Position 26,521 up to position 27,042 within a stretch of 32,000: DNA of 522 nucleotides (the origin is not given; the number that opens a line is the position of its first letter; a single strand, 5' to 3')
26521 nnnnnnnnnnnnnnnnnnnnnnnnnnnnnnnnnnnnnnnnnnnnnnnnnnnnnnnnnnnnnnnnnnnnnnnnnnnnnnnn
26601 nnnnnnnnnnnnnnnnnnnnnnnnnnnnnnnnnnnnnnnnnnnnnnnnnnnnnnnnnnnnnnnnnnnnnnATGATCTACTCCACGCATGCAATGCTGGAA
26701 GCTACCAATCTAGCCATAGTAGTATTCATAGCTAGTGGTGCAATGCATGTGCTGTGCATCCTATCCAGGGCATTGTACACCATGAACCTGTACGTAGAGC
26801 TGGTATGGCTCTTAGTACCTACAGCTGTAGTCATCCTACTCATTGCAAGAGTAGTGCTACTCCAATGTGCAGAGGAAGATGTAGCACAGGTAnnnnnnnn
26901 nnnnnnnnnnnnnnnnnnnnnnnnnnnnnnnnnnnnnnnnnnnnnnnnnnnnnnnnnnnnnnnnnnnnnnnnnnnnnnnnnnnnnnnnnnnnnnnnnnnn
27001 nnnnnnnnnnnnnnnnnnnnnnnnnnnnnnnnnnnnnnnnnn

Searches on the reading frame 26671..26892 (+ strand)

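Call 65: search_protein_families(library=pfam, max_evalue=10, proteins=[window:26671-26892:+])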
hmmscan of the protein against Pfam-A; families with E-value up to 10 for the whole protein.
seq(74 aa): 2 families
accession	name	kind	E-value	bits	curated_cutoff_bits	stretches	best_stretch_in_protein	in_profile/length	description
PF13813.11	MBOAT_2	-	0.16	12.7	25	1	15-31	53-69/85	Membrane bound O-acyl transferase family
PF02790.20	COX2_TM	-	7.3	7.3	22.8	0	15-57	28-81/88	Cytochrome C oxidase subunit II, transmembrane domain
